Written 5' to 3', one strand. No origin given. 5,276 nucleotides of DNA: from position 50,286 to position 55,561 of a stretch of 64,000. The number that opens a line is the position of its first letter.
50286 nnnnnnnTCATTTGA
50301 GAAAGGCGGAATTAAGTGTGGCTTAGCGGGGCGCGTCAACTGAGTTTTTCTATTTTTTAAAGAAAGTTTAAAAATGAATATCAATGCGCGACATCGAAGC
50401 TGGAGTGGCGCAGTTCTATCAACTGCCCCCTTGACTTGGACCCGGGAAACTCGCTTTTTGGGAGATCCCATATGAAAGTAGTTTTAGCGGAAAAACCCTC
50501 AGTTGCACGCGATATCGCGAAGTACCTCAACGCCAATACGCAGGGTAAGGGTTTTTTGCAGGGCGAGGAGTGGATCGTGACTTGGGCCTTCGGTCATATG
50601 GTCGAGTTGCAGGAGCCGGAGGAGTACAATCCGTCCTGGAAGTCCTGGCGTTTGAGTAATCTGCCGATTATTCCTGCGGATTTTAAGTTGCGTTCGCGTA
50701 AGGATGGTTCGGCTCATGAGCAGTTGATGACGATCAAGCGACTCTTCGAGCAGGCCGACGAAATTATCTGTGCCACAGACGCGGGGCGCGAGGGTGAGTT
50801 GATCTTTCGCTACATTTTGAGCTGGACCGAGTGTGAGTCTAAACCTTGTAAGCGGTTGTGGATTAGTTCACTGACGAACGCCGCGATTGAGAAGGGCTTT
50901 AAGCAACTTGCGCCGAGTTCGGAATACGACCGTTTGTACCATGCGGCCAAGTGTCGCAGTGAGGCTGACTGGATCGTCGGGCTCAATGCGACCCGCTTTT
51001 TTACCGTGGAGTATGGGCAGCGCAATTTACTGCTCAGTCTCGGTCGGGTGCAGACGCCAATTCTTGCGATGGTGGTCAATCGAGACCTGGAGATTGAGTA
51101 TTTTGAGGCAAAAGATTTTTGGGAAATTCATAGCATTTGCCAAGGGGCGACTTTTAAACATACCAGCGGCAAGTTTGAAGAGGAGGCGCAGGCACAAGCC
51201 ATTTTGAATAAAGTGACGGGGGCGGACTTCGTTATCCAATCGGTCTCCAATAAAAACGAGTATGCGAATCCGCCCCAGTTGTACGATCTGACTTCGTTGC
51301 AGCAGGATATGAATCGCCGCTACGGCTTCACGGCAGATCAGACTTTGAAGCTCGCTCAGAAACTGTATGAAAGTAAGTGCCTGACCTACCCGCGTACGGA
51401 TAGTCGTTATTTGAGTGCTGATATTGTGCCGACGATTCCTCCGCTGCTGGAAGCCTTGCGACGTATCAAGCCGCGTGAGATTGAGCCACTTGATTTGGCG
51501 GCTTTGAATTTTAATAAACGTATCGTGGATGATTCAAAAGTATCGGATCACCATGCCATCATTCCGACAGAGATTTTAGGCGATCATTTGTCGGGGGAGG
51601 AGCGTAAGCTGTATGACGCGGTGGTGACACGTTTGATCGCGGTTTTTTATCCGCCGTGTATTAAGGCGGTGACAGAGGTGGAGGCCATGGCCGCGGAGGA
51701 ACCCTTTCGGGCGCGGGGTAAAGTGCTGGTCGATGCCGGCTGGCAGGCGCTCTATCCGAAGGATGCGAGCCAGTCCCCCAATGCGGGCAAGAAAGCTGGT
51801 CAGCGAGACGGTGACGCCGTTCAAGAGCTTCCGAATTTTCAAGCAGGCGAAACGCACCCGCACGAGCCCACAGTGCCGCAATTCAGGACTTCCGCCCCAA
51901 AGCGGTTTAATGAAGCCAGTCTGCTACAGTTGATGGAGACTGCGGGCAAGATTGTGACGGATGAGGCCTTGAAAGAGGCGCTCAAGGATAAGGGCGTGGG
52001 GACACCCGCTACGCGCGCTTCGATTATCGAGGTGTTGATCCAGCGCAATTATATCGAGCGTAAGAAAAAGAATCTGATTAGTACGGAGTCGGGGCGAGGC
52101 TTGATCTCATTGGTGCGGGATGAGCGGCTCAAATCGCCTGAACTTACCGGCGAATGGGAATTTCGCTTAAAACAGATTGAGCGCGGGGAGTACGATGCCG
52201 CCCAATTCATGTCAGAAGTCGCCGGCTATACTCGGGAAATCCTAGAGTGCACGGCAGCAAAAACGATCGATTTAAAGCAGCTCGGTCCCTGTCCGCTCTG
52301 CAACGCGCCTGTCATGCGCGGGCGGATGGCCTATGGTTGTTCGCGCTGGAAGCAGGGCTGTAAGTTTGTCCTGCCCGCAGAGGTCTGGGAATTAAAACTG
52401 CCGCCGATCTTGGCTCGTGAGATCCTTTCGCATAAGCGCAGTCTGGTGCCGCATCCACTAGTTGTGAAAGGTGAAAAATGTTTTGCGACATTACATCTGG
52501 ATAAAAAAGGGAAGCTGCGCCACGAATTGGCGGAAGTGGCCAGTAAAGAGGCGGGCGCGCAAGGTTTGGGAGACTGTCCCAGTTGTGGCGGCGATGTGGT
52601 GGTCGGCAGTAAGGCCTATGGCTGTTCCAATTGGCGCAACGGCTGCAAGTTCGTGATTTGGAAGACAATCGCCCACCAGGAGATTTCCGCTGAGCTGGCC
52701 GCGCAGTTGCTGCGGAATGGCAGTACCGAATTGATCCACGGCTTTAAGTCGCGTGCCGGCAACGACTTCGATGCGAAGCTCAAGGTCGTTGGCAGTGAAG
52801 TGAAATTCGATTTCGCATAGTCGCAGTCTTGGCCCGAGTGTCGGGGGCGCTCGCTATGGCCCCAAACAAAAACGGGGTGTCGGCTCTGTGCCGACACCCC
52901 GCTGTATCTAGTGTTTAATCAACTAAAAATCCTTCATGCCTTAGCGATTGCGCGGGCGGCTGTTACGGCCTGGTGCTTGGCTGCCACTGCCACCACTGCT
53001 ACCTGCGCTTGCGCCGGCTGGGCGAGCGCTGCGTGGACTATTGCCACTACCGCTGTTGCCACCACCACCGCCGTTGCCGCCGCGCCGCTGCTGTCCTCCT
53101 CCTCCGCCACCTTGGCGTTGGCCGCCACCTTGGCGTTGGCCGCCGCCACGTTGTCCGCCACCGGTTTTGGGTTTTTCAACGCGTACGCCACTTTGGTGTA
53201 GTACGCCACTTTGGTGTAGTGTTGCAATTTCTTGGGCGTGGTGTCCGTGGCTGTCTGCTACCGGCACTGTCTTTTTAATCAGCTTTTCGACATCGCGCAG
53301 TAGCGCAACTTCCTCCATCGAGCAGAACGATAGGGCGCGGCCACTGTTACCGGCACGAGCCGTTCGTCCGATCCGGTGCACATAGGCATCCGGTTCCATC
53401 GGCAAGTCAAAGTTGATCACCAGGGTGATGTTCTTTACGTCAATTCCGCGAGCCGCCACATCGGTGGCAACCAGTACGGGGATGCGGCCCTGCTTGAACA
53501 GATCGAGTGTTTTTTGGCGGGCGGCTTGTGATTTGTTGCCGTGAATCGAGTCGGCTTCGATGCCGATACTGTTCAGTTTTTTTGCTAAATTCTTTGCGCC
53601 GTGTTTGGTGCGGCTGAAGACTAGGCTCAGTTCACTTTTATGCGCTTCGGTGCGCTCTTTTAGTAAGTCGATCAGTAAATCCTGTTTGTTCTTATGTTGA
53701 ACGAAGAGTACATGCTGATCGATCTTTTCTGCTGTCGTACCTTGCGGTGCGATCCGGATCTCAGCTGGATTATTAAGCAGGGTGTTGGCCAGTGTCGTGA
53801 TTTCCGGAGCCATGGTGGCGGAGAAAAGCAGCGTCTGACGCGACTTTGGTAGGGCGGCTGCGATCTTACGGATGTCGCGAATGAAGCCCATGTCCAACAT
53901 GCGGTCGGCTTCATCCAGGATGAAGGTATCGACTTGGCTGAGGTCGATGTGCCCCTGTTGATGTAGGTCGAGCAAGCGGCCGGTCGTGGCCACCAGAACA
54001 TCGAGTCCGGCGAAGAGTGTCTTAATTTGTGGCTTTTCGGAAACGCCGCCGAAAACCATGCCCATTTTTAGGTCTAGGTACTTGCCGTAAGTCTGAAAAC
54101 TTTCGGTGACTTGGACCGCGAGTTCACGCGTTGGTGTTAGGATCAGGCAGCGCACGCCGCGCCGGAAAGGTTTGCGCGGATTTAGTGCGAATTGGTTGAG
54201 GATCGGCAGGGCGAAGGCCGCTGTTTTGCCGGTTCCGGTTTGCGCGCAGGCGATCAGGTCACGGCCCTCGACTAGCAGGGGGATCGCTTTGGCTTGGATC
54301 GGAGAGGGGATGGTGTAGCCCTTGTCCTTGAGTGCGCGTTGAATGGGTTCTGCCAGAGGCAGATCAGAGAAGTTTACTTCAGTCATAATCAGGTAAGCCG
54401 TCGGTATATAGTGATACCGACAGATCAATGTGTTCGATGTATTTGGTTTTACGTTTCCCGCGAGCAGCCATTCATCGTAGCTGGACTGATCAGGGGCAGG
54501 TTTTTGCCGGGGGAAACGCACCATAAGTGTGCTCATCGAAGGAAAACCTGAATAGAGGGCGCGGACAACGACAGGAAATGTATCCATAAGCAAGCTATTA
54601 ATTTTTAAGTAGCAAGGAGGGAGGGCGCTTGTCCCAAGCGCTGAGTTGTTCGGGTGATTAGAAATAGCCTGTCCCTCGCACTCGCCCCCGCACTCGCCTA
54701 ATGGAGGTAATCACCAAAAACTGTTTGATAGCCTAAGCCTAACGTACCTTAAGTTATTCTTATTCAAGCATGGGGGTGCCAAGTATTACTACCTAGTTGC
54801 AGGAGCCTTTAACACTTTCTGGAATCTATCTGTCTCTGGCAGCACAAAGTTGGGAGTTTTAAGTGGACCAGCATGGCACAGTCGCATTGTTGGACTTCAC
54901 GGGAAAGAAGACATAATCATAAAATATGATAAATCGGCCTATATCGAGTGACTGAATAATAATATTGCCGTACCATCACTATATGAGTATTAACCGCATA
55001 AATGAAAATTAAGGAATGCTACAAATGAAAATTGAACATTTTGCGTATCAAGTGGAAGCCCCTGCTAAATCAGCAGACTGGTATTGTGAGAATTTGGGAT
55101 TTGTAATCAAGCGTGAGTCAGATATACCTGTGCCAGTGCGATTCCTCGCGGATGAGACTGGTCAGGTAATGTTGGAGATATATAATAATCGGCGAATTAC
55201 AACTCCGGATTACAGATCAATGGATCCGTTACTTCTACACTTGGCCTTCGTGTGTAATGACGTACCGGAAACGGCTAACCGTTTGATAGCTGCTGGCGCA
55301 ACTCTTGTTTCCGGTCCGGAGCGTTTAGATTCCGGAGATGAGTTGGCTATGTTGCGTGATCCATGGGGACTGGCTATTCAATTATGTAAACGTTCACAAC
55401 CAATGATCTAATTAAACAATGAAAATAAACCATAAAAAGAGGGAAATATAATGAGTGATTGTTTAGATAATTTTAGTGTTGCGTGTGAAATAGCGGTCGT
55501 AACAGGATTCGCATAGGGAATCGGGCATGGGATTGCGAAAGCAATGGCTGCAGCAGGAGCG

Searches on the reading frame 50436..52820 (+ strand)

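Call 26: search_protein_families(library=pfam, proteins=[window:50436-52820:+], max_evalue=0.001)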
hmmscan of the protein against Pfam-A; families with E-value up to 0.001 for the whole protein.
window:50436-52820:+ (794 aa): 3 families
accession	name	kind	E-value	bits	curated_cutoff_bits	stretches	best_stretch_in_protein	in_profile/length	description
PF01131.25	Topoisom_bac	-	7.7e-117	391.2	35.1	1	163-592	2-410/411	DNA topoisomerase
PF13342.12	Toprim_Crpt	-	3.7e-21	75.3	32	1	736-793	1-59/60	C-terminal repeat of topoisomerase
PF01751.28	Toprim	-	1.7e-12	47.8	23.1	1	15-145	2-95/96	Toprim domain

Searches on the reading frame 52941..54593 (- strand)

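Call 26: search_protein_families(library=pfam, proteins=[window:52941-54593:-], max_evalue=0.001)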
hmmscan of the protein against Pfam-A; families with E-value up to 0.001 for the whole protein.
window:52941-54593:- (550 aa): 3 families
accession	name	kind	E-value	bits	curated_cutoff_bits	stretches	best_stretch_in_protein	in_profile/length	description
PF00270.35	DEAD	-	7.7e-50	169.3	26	1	97-265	1-164/167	DEAD/DEAH box helicase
PF00271.37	Helicase_C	-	4.1e-31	107.9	23.5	1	303-415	2-110/110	Helicase conserved C-terminal domain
PF04851.21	ResIII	-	1.5e-07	31.9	22.5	1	112-261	25-162/164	Type III restriction enzyme, res subunit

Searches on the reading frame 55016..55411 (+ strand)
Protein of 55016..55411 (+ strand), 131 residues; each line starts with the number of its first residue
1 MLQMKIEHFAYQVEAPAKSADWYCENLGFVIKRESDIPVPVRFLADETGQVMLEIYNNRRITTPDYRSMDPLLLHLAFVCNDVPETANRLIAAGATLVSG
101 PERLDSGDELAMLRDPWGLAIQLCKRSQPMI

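Call 75: search_protein_families(library=pfam, proteins=[window:55016-55411:+], max_evalue=0.01)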
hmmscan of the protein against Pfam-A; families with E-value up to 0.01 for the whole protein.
window:55016-55411:+ (131 aa): 3 families
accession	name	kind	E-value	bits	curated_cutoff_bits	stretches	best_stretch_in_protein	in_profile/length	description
PF00903.31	Glyoxalase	-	1.1e-14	55.2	20.6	1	5-123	1-121/121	Glyoxalase/Bleomycin resistance protein/Dioxygenase superfamily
PF18029.7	Glyoxalase_6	-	4.4e-10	40.6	23.6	1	11-124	4-106/106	Glyoxalase-like domain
PF13669.12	Glyoxalase_4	-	0.00014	22.6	27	1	8-102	2-99/109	Glyoxalase/Bleomycin resistance protein/Dioxygenase superfamily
